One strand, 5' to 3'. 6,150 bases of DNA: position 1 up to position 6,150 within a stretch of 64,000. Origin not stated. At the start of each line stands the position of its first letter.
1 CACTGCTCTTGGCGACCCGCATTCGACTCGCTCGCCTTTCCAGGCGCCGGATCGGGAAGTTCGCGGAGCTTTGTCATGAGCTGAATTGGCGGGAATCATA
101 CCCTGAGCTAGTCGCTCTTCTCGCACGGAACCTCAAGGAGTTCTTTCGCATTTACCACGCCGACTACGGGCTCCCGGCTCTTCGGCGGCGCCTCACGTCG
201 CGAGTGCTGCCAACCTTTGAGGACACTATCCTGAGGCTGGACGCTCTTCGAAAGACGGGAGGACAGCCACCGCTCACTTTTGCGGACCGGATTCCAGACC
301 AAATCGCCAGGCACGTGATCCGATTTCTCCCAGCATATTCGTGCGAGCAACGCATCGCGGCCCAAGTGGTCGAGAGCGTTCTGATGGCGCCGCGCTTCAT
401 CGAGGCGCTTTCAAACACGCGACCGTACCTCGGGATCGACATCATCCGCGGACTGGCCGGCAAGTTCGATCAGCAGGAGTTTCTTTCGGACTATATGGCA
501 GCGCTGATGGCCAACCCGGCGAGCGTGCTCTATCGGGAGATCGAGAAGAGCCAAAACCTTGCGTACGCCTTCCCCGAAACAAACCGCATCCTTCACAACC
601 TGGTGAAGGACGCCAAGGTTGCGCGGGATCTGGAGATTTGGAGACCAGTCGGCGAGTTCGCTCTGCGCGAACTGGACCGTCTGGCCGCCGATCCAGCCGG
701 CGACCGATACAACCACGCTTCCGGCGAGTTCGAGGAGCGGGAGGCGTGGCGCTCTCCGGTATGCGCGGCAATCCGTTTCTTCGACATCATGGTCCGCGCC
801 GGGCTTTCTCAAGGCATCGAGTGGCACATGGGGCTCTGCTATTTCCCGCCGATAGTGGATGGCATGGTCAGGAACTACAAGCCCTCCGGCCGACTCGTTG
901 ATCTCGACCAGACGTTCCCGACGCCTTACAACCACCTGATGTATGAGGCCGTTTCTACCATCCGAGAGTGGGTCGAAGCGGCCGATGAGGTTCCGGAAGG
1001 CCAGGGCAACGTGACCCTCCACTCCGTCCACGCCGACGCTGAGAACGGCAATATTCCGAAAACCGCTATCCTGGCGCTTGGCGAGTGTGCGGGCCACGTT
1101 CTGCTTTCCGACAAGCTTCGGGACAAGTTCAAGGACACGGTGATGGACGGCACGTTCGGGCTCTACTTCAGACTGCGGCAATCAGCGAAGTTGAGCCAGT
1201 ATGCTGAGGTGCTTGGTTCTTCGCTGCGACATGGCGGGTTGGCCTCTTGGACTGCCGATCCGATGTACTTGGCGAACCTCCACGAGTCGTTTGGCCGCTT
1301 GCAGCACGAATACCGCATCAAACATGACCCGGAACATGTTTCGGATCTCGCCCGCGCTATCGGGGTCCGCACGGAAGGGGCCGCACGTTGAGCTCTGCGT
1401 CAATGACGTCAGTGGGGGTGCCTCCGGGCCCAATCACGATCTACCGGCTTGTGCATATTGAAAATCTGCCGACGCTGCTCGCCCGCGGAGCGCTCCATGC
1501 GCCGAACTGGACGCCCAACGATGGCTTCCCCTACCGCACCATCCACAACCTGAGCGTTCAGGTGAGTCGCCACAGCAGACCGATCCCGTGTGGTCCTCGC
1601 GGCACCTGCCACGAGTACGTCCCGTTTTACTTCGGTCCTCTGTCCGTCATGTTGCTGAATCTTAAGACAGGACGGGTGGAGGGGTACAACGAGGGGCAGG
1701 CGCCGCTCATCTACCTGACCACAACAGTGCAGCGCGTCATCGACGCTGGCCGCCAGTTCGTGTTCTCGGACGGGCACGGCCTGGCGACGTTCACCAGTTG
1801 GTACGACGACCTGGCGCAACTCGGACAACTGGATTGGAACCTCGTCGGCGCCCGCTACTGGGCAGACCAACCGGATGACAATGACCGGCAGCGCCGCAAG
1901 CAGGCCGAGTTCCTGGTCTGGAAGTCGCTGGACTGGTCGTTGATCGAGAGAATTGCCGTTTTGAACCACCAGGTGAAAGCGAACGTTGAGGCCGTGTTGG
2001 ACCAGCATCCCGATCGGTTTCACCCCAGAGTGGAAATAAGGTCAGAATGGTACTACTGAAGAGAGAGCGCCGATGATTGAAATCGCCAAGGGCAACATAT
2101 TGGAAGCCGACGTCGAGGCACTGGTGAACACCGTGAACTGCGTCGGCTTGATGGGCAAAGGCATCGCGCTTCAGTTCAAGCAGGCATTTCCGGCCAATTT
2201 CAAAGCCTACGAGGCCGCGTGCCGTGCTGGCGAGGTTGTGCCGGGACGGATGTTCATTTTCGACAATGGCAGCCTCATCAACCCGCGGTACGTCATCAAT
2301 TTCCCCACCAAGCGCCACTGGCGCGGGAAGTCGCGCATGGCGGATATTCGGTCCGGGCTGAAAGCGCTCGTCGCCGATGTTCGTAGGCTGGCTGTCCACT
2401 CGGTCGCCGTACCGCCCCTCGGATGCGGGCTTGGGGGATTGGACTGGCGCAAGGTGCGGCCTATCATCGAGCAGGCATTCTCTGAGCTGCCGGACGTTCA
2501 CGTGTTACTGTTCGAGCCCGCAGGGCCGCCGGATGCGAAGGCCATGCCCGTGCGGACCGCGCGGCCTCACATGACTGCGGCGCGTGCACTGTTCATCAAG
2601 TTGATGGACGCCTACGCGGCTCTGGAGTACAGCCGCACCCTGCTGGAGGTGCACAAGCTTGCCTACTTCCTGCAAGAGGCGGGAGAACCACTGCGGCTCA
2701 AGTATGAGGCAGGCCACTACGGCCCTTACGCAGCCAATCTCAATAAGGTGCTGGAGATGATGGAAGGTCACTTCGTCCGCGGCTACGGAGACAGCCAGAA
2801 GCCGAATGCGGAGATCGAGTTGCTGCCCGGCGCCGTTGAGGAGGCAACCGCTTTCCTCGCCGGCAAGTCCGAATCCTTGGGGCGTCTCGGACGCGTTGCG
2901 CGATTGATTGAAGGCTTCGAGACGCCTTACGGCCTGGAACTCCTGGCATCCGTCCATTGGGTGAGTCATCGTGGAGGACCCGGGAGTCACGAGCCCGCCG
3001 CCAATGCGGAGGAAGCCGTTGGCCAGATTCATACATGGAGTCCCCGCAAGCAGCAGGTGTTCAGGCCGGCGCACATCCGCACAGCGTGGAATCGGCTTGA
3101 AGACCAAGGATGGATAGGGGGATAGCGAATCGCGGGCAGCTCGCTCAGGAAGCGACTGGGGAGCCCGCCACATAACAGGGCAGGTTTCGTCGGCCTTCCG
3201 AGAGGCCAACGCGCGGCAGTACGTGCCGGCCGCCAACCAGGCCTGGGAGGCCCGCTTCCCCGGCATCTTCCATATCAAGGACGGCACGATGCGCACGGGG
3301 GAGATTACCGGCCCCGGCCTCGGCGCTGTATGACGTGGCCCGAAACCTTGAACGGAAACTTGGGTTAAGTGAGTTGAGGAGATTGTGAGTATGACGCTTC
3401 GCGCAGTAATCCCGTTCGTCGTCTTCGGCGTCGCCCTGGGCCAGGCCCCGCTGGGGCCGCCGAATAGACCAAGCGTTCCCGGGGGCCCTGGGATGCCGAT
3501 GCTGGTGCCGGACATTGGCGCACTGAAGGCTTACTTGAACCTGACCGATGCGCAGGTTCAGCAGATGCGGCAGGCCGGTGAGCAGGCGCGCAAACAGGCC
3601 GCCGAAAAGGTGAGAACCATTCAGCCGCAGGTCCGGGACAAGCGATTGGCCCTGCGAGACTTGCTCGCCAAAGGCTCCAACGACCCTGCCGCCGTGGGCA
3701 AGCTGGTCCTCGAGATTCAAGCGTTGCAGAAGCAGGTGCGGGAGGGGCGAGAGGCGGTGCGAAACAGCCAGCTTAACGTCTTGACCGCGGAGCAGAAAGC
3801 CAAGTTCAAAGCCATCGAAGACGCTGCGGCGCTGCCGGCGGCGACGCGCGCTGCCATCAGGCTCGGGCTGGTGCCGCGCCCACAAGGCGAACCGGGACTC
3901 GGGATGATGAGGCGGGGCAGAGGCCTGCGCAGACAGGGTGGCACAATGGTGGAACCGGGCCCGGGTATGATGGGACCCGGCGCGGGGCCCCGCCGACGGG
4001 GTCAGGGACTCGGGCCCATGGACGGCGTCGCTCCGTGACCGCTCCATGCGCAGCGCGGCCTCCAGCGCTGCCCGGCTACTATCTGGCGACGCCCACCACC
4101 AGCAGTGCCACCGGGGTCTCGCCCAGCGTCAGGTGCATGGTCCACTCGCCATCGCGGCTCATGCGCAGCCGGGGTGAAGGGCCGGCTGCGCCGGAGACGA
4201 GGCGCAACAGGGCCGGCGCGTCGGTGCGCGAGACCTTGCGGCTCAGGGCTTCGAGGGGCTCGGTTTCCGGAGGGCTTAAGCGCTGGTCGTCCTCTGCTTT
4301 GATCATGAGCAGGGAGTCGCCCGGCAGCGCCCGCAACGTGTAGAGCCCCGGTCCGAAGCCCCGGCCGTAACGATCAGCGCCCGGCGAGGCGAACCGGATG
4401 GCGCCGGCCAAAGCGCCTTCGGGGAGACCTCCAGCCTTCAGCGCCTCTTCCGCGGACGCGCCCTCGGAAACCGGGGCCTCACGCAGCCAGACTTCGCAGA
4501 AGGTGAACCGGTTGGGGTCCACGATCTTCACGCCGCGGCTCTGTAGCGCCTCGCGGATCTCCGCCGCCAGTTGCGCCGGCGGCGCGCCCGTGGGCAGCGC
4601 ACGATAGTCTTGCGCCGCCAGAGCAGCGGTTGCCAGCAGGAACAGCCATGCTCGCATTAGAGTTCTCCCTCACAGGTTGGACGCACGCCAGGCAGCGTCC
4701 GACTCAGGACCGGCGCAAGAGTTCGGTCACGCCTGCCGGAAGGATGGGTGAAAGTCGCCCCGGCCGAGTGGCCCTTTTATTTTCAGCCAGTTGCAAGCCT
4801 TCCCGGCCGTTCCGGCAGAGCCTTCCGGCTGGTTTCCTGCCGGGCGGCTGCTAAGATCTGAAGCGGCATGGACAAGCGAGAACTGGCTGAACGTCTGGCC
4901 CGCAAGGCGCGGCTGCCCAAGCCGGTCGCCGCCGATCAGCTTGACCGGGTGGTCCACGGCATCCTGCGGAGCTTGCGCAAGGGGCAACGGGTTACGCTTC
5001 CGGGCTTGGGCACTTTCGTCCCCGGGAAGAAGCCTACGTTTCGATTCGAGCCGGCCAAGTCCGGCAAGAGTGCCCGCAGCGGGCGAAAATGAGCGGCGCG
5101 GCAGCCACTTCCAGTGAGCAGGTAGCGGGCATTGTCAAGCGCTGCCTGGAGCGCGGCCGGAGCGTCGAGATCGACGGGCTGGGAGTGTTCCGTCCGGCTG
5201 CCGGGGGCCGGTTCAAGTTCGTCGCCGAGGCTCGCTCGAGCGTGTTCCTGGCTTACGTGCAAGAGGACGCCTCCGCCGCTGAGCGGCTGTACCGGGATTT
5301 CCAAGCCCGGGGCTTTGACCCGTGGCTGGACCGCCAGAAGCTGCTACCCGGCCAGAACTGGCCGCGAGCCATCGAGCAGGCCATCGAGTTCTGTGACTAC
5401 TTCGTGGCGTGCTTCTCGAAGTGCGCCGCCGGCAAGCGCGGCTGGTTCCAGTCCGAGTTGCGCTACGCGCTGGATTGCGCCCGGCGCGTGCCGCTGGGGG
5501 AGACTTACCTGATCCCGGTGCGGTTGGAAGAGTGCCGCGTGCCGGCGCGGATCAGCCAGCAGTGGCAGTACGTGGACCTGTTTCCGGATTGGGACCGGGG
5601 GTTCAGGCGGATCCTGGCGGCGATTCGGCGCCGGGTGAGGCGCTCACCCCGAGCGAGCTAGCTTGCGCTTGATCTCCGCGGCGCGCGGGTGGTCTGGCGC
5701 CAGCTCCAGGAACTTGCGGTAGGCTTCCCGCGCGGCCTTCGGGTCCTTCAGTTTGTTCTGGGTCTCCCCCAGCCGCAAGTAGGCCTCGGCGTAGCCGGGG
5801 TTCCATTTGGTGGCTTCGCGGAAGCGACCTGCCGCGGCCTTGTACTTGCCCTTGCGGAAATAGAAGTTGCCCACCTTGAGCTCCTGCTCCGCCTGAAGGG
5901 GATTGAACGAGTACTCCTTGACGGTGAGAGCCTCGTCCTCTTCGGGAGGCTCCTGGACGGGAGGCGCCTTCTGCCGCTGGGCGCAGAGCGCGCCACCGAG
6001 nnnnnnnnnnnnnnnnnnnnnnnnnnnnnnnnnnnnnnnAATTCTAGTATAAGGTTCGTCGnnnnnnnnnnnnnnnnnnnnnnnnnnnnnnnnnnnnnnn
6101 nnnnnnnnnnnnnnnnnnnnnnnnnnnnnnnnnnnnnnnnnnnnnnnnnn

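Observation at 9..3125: DarT-DarG preceded by an overlapping 460-aa gene of unknown function: a possible three-component DarTG variant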

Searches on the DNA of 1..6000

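Call 86: search_rna_families(source=window, start=1, end=6000, threshold=gathering)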
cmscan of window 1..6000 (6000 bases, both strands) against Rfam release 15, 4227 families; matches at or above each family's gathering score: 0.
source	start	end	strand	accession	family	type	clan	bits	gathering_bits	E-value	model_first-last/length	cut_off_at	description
